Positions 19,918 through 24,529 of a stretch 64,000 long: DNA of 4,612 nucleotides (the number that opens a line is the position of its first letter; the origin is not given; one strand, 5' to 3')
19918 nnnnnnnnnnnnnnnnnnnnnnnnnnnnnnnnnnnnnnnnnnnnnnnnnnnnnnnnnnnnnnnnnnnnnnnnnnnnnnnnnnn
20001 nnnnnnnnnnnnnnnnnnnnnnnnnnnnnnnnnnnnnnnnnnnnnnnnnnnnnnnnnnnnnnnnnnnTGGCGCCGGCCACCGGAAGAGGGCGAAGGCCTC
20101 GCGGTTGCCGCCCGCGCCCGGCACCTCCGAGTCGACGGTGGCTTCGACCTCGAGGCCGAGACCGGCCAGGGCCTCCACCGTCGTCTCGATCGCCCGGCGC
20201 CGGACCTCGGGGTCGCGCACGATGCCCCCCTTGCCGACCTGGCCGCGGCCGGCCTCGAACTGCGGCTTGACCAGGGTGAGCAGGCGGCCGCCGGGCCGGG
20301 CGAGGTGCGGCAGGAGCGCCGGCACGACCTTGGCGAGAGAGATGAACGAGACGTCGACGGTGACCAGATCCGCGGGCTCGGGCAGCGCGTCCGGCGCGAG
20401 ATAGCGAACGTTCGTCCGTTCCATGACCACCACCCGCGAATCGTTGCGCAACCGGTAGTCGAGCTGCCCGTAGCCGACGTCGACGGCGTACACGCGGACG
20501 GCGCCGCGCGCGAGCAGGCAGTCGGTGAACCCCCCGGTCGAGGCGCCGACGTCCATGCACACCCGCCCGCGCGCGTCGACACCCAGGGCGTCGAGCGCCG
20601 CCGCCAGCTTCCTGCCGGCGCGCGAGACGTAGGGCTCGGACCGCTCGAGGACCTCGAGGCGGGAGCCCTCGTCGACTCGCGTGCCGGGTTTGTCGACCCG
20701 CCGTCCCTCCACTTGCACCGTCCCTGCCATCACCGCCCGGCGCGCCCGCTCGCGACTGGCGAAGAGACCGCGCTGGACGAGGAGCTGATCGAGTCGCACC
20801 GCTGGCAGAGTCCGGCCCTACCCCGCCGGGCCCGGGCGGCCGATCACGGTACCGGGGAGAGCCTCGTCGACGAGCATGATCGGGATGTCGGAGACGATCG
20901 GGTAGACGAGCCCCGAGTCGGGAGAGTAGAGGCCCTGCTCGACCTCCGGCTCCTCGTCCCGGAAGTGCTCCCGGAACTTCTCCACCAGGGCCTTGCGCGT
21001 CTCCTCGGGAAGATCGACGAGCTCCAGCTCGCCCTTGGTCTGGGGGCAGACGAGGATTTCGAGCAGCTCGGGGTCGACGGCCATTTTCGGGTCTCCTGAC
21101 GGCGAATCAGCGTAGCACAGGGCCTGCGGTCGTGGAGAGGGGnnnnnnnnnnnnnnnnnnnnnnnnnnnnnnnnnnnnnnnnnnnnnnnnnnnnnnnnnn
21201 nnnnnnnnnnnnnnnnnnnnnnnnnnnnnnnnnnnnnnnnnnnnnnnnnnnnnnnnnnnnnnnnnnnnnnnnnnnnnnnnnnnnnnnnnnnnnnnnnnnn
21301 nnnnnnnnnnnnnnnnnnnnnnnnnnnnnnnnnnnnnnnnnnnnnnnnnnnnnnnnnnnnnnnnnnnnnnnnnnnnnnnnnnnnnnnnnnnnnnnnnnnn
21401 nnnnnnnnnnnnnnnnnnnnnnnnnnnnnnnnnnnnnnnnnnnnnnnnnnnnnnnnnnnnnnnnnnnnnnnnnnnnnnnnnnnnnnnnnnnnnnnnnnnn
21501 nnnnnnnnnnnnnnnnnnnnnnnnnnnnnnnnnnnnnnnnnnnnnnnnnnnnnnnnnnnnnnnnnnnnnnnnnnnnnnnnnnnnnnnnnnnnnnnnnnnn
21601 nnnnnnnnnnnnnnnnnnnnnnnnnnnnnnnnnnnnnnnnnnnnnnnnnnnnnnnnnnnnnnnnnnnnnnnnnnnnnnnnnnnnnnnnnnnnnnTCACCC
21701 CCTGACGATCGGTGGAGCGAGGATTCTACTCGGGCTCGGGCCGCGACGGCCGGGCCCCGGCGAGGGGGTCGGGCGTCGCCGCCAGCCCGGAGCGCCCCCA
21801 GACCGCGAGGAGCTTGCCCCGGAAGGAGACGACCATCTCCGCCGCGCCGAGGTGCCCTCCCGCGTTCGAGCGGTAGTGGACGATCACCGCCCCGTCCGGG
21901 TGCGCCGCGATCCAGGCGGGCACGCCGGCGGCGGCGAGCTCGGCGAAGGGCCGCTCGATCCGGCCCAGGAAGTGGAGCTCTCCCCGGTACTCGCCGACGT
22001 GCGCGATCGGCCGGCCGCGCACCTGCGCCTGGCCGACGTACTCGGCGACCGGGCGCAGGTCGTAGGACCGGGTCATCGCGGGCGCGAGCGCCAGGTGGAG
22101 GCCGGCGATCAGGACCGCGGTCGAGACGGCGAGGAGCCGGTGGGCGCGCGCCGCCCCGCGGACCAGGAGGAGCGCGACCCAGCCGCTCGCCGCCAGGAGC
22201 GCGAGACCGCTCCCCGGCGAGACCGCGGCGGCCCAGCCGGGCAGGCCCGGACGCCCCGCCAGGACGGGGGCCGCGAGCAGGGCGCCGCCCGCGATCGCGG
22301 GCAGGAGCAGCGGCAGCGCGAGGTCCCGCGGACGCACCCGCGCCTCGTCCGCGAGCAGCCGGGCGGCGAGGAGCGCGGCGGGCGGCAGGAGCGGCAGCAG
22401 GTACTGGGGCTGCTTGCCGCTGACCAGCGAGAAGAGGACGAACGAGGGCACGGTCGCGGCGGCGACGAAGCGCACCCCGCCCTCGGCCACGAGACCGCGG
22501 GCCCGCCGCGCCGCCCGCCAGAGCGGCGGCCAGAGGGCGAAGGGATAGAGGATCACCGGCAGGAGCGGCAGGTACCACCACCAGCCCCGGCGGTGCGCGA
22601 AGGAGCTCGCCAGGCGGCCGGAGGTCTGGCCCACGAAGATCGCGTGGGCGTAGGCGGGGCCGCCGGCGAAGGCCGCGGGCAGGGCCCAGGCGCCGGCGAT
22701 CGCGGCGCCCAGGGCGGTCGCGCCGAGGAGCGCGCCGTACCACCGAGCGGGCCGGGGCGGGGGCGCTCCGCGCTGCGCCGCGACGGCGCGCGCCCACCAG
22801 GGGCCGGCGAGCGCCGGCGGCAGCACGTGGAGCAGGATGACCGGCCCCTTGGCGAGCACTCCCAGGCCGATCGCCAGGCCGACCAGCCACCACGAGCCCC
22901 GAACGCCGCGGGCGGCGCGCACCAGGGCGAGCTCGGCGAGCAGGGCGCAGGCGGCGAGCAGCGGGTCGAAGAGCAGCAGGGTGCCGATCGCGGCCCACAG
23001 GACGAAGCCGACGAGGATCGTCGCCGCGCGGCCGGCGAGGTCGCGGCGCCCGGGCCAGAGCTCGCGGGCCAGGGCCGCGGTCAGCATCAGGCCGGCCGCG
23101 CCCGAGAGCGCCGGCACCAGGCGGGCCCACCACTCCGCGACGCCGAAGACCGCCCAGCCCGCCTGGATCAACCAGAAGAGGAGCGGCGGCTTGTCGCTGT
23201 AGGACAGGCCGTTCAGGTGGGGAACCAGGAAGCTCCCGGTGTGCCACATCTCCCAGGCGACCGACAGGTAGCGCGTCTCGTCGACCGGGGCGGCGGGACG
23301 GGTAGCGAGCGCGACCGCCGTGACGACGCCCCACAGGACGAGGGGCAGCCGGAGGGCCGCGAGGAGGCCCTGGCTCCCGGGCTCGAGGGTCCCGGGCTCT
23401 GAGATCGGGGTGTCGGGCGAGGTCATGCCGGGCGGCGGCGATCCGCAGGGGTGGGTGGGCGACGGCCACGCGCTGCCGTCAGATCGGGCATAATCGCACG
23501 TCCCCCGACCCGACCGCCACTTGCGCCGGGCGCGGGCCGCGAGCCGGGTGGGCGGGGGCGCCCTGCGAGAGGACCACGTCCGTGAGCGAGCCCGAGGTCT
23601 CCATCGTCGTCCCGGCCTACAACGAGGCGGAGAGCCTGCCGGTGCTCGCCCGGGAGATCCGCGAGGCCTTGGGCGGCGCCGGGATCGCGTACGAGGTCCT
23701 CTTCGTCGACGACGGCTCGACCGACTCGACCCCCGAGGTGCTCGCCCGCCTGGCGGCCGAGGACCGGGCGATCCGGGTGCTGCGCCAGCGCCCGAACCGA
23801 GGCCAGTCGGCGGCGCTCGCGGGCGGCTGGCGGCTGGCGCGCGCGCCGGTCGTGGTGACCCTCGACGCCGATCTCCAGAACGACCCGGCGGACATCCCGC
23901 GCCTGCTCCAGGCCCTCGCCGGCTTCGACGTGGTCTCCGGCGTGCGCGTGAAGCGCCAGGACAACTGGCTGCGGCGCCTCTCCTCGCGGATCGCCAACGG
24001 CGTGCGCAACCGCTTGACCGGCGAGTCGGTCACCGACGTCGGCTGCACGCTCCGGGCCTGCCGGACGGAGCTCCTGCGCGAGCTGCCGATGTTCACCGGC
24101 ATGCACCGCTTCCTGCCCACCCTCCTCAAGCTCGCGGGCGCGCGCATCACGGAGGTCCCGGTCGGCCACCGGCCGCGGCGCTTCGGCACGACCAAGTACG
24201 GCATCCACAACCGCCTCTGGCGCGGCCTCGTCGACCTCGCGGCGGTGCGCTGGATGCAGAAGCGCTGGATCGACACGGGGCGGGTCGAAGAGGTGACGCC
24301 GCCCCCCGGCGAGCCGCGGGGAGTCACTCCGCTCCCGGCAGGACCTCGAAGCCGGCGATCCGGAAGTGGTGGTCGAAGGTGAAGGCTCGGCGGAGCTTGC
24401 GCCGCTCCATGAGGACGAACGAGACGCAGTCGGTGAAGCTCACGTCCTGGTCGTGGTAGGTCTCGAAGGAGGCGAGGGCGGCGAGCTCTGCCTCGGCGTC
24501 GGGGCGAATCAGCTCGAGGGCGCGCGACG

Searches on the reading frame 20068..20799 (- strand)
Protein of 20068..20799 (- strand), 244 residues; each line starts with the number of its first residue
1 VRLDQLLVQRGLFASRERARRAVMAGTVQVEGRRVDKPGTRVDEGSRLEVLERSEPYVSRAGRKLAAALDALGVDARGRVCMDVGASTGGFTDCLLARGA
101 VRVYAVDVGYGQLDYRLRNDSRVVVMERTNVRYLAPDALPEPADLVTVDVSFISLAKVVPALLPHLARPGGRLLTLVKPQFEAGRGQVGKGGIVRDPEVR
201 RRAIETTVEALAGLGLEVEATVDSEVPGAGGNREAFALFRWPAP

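Call 24: search_protein_families(library=pfam, proteins=[window:20068-20799:-], max_evalue=0.01)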
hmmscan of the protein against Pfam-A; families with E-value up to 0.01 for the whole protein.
window:20068-20799:- (244 aa): 3 families
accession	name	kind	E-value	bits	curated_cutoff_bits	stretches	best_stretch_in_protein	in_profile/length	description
PF01728.25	FtsJ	-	4.2e-42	144.6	24.1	1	57-237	1-177/181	FtsJ-like methyltransferase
PF01479.30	S4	-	1.2e-12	47.8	22.8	1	1-47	1-47/48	S4 domain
PF22421.1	SYY_C-terminal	-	4.7e-05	23.7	27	1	3-49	21-67/83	Tyrosine--tRNA ligase SYY-like C-terminal domain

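Call 86: search_protein_families(library=padloc, proteins=[window:20068-20799:-], max_evalue=0.001)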
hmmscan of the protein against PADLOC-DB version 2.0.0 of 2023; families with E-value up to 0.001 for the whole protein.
window:20068-20799:- (244 aa): 1 family
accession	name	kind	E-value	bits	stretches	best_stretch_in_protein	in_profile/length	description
PDLC04134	mad2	-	3.8e-10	37.2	1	62-184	276-403/492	mads_2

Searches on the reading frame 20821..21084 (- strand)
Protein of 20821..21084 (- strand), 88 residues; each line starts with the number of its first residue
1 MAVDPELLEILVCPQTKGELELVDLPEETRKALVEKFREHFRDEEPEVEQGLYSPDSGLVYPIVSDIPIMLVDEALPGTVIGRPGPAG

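Call 24: search_protein_families(library=pfam, proteins=[window:20821-21084:-], max_evalue=0.01)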
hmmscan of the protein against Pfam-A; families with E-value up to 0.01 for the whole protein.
window:20821-21084:- (88 aa): 1 family
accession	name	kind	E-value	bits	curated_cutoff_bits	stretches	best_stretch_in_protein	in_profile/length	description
PF03966.22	Trm112p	-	8.1e-11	42.1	22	1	4-64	1-38/40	Trm112p-like protein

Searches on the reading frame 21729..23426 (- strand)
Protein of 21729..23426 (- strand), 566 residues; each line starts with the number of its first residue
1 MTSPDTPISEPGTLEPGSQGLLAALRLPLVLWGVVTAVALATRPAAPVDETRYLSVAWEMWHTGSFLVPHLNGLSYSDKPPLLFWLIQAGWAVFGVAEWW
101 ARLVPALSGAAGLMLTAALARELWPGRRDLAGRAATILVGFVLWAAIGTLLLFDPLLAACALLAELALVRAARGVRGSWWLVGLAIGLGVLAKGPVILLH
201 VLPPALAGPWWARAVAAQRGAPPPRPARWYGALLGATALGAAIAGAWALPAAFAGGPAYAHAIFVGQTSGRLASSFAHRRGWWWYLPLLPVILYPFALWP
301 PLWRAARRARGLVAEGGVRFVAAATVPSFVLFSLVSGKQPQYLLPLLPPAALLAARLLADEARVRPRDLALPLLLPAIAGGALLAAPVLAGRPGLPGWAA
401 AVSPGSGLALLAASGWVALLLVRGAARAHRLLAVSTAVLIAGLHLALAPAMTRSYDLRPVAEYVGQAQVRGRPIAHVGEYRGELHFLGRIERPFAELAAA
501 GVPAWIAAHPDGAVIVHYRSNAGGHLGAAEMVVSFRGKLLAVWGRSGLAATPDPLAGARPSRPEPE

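Call 24: search_protein_families(library=pfam, proteins=[window:21729-23426:-], max_evalue=0.01)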
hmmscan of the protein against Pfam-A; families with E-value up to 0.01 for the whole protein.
window:21729-23426:- (566 aa): 2 families
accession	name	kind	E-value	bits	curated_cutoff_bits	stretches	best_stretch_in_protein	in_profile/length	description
PF13231.12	PMT_2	-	6.9e-14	52.8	26.1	1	78-201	1-123/160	Dolichyl-phosphate-mannose-protein mannosyltransferase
PF02366.24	PMT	-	1.5e-08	35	22.7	1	50-202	30-192/245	Dolichyl-phosphate-mannose-protein mannosyltransferase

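Call 87: search_protein_families(library=padloc, proteins=[window:21729-23426:-], max_evalue=0.001)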
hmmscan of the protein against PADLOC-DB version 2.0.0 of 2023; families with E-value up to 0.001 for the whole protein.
window:21729-23426:- (566 aa): 0 families

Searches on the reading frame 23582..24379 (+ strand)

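Call 24: search_protein_families(library=pfam, proteins=[window:23582-24379:+], max_evalue=0.01)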
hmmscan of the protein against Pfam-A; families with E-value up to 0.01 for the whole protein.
window:23582-24379:+ (266 aa): 3 families
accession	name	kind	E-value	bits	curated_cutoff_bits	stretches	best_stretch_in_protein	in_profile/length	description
PF00535.33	Glycos_transf_2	-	1.5e-30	106.8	23.3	1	7-168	1-167/168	Glycosyl transferase family 2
PF13641.12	Glyco_tranf_2_3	-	4.5e-08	33.8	27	1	4-131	1-133/230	Glycosyltransferase like family 2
PF13506.12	Glyco_transf_21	-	0.0078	16.1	21.7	0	78-155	21-101/174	Glycosyl transferase family 21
